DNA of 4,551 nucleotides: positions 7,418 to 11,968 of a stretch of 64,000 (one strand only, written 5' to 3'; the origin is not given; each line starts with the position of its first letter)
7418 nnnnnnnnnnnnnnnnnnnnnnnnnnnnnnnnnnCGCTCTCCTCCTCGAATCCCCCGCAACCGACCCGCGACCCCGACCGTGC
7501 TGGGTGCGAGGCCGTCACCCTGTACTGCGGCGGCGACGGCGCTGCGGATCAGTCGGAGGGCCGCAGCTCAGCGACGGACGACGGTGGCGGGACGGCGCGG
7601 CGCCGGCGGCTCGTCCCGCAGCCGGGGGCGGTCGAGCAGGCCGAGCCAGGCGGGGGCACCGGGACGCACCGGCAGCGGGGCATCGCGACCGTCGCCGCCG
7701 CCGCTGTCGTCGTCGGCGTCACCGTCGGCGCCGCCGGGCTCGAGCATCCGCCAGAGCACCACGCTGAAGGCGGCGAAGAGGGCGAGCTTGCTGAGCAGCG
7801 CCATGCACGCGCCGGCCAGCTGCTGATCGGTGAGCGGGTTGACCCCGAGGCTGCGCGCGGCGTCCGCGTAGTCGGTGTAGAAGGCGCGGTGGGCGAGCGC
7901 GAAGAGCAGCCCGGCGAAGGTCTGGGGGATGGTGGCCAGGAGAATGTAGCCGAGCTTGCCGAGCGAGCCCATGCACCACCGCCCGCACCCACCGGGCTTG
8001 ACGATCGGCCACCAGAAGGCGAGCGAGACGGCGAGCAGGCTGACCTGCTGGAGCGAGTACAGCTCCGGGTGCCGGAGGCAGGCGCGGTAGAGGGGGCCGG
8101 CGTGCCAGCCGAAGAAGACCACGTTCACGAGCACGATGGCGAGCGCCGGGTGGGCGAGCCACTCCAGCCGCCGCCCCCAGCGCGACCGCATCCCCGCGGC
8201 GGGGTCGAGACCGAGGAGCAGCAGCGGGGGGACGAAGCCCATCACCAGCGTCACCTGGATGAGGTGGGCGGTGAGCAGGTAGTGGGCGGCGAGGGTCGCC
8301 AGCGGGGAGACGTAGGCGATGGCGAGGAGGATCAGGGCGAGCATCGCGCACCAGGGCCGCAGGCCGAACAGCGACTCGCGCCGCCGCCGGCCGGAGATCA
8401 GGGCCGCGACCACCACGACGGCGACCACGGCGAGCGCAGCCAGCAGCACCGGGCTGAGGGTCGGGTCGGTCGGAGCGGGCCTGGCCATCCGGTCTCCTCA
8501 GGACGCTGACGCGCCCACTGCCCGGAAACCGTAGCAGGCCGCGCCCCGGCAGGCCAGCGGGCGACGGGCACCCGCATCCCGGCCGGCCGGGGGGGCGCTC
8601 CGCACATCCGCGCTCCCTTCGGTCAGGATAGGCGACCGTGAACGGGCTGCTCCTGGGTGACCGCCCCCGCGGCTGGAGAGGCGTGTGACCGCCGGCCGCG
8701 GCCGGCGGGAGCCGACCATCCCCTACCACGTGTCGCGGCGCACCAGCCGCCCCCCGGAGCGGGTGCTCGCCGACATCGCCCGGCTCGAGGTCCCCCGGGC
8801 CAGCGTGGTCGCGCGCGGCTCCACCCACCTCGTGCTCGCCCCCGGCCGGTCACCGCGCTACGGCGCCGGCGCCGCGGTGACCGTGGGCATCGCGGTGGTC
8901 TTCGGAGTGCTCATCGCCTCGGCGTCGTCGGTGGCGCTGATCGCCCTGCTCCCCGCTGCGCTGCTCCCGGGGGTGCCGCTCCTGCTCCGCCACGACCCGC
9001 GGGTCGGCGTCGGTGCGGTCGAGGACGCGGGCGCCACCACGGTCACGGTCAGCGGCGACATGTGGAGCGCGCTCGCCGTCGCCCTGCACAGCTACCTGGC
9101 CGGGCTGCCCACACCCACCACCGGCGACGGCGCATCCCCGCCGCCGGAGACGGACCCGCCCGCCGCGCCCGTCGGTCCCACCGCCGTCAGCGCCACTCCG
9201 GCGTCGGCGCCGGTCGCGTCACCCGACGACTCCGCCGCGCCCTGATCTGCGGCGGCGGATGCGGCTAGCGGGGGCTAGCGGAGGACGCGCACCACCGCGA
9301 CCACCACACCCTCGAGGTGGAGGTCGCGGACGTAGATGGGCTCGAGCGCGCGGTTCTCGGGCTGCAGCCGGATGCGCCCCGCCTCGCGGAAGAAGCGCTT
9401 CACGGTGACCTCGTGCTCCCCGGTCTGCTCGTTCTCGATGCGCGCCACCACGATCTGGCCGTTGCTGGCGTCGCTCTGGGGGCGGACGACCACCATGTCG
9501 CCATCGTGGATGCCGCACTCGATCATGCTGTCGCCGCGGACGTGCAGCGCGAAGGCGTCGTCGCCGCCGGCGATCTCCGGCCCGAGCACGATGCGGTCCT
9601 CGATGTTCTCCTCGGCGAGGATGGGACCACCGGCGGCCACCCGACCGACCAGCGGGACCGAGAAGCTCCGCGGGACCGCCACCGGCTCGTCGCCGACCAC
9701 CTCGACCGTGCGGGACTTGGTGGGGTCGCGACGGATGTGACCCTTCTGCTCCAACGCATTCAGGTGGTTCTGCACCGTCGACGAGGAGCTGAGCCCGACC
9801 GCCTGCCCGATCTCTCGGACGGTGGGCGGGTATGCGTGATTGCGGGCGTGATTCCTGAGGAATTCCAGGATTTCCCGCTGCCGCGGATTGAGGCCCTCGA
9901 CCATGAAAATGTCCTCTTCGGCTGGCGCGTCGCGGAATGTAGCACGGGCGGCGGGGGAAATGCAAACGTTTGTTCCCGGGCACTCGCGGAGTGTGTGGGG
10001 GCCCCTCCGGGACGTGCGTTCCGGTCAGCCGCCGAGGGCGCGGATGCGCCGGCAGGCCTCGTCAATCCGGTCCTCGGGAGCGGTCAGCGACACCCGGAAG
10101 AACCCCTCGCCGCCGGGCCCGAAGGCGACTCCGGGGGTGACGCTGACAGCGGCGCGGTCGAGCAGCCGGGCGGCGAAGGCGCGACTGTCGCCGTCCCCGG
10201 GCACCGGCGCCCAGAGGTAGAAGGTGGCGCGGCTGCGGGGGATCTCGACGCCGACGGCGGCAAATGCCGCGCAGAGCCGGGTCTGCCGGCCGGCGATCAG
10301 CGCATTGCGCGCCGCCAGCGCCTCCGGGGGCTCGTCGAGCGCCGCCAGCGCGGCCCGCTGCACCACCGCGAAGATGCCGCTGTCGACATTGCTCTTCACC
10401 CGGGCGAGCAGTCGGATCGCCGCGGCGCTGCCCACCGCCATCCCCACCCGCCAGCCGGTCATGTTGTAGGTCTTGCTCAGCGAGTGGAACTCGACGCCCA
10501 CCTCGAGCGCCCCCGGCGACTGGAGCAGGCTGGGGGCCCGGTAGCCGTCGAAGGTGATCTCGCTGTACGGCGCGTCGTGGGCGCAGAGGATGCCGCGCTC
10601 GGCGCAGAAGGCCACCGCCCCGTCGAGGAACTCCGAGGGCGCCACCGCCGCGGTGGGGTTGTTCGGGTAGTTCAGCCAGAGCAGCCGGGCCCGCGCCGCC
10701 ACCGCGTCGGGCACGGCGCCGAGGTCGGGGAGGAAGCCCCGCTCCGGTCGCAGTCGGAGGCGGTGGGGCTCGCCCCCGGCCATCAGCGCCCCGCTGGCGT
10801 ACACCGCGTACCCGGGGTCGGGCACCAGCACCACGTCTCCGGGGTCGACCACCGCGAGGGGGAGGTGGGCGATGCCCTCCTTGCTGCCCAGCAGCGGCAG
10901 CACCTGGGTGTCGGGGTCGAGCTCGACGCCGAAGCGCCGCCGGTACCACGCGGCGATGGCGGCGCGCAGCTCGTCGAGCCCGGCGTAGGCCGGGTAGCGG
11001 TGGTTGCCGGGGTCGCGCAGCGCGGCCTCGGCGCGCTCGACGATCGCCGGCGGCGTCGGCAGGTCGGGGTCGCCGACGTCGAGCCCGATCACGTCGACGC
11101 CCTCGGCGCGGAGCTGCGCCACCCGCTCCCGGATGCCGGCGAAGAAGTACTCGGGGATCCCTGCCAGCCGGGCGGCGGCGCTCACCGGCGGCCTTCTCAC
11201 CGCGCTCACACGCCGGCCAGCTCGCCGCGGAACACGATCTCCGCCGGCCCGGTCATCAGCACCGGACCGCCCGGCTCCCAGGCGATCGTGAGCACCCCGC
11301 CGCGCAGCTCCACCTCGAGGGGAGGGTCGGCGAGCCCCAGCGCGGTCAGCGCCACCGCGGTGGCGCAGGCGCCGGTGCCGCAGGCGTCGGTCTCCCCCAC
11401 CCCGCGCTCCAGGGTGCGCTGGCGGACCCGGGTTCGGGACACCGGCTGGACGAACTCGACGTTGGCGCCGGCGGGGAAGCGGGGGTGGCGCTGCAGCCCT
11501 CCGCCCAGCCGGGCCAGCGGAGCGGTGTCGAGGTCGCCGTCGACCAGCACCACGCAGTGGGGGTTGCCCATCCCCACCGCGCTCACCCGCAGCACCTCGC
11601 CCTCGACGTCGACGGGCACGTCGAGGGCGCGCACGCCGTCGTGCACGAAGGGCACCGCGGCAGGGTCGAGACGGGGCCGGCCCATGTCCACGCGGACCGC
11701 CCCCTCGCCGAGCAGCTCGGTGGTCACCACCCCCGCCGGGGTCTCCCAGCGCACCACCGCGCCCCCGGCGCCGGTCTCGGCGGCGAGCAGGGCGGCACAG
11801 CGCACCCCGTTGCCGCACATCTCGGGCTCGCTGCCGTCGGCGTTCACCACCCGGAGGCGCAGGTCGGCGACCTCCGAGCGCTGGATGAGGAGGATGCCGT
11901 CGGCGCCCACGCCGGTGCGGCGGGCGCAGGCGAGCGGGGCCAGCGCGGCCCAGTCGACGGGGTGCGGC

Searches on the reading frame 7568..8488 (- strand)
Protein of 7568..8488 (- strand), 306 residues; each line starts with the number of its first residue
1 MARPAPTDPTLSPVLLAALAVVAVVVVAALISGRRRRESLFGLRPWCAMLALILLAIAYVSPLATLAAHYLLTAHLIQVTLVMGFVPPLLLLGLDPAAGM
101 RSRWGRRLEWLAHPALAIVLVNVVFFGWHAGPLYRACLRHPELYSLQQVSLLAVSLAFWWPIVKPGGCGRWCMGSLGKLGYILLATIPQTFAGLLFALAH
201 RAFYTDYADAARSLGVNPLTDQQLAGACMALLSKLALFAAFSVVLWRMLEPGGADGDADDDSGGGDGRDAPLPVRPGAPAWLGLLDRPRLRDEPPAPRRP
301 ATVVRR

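Call 4: search_protein_families(library=pfam, proteins=[window:7568-8488:-], max_evalue=0.01)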
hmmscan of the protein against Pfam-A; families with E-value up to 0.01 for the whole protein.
window:7568-8488:- (306 aa): 1 family
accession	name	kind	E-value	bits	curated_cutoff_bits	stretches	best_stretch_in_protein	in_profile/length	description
PF09678.15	Caa3_CtaG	-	3.7e-35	121.8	27.7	1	29-249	6-235/237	Cytochrome c oxidase caa3 assembly factor (Caa3_CtaG)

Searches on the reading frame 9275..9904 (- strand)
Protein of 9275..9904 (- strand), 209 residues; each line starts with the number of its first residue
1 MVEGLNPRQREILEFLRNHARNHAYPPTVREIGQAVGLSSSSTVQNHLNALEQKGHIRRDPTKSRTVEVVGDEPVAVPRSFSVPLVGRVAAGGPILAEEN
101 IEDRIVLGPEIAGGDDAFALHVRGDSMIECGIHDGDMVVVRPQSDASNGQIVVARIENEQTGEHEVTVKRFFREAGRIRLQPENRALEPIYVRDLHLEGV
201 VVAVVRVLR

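Call 4: search_protein_families(library=pfam, proteins=[window:9275-9904:-], max_evalue=0.01)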
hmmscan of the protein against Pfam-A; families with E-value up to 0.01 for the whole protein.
window:9275-9904:- (209 aa): 9 families
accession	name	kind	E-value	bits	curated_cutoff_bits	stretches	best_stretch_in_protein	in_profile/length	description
PF00717.28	Peptidase_S24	-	1.9e-32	111.8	23.3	1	84-202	1-116/116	Peptidase S24-like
PF01726.22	LexA_DNA_bind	-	2e-25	88.8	23.7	1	3-66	2-65/65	LexA DNA binding domain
PF12802.13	MarR_2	-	3.9e-07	30.6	27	1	4-63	2-58/61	MarR family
PF13730.12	HTH_36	-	1.1e-05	25.5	25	1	4-57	2-55/55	Helix-turn-helix domain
PF13412.12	HTH_24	-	0.00027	20.9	21.9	1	5-57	1-47/48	Winged helix-turn-helix DNA-binding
PF09339.16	HTH_IclR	-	0.00099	19.3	22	1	12-61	8-52/52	IclR helix-turn-helix domain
PF04545.22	Sigma70_r4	-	0.0018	18.2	24.1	1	3-51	3-45/50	Sigma-70, region 4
PF04703.18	FaeA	-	0.0087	16.8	20.7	0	10-62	3-50/62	FaeA-like protein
PF01022.26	HTH_5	-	0.0096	16.2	22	0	6-55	1-43/47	Bacterial regulatory protein, arsR family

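Call 24: search_protein_families(library=ncbifam, proteins=[window:9275-9904:-], max_evalue=0.1)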
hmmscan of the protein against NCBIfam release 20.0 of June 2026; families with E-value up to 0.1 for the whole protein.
window:9275-9904:- (209 aa): 6 families
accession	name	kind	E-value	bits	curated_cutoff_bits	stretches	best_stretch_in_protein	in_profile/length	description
TIGR00498.1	lexA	equivalog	2.7e-63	213.2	110.95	1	3-207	2-201/203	transcriptional repressor LexA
NF007621.2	PRK10276.1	subfamily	1.1e-17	64.1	110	1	91-205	2-114/115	translesion error-prone DNA polymerase V autoproteolytic subunit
NF051876.1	transXXX_HumD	equivalog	0.0067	16.4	120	1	94-160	4-70/129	HumD family translesion DNA polymerase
TIGR01884.1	cas_HTH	subfamily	0.016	14.6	60.2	1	28-68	158-197/202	CRISPR-associated CARF protein Csa3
NF033788.1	HTH_metalloreg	subfamily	0.044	13.6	55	1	6-60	10-58/77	metalloregulator ArsR/SmtB family transcription factor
TIGR03020.2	EpsA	equivalog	0.08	12.6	170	0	3-54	189-232/247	XrtB/PEP-CTERM-associated transcriptional regulator EpsA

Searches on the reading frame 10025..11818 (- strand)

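Call 54: search_protein_families(library=pfam, proteins=[window:10025-11818:-], max_evalue=0.00001)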
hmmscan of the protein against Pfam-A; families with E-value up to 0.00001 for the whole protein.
window:10025-11818:- (597 aa): 1 family
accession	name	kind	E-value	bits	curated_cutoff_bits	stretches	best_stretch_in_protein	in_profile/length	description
PF00155.27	Aminotran_1_2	-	6e-61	207.1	19.7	1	242-592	2-361/361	Aminotransferase class I and II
